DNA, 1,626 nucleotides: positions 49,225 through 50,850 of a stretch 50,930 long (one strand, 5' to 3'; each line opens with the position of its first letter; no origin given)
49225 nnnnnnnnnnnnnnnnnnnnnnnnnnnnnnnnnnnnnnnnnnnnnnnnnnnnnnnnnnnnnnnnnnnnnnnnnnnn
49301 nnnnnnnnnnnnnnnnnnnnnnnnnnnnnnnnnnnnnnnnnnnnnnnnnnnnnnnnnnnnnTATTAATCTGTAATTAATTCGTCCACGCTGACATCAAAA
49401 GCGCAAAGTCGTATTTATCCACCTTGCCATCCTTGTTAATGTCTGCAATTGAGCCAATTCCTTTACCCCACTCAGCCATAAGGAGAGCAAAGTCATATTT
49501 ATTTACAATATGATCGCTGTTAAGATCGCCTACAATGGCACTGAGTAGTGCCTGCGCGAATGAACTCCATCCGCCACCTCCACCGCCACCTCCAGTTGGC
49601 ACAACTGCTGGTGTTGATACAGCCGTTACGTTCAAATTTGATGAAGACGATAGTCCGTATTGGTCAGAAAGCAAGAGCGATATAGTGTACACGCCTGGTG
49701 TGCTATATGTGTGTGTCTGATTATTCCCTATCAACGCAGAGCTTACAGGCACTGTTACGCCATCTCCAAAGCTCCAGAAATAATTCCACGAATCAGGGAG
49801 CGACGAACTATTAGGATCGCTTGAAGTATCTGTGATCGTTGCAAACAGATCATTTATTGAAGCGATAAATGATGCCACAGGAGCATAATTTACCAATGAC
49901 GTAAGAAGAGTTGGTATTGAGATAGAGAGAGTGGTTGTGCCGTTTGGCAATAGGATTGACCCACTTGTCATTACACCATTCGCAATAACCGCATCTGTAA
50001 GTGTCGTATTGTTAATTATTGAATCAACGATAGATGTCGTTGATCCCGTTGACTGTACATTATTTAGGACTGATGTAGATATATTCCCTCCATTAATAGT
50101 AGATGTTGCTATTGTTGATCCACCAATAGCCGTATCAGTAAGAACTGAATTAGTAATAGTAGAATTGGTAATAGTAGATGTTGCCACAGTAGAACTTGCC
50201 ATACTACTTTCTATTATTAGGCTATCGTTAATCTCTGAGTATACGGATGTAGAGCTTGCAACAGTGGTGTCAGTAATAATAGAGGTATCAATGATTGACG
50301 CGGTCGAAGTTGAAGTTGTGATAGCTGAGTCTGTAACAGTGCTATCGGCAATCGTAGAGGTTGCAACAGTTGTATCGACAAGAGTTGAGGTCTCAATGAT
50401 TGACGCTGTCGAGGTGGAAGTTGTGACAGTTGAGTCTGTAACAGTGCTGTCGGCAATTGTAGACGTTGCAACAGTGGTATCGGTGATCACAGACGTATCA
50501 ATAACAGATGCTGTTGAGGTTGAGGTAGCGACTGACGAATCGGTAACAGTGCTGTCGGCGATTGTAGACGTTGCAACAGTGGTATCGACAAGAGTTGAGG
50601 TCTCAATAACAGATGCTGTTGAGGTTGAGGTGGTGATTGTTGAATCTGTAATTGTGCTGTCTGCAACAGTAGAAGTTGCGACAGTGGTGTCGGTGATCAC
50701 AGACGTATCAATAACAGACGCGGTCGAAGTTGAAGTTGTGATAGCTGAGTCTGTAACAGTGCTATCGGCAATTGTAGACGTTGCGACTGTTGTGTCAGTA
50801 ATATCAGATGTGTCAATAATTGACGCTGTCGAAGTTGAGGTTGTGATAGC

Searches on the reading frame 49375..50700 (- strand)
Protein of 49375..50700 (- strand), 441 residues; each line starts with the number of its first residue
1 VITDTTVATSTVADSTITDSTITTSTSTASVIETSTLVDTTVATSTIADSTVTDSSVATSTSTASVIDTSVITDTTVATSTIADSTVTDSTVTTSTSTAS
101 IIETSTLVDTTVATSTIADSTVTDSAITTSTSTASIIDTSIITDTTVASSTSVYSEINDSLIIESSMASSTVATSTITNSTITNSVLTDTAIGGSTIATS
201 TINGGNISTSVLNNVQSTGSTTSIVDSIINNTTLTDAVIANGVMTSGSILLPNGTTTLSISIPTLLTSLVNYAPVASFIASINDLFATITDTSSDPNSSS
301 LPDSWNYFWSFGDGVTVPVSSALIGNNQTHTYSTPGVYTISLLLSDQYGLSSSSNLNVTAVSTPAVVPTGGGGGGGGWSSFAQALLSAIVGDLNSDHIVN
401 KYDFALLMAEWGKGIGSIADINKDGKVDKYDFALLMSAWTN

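Call 43: search_protein_families(library=pfam, proteins=[window:49375-50700:-], max_evalue=0.00001)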
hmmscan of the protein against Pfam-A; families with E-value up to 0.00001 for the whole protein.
window:49375-50700:- (441 aa): 3 families
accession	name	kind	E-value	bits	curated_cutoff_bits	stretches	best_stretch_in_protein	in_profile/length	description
PF18911.6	PKD_4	-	5.1e-11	42.9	27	1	273-358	3-83/85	PKD domain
PF00404.24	Dockerin_1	-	1.7e-07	31.7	22.9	1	391-436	2-53/57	Dockerin type I domain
PF00801.26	PKD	-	4.1e-07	30.3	23.5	1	304-354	29-75/80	PKD domain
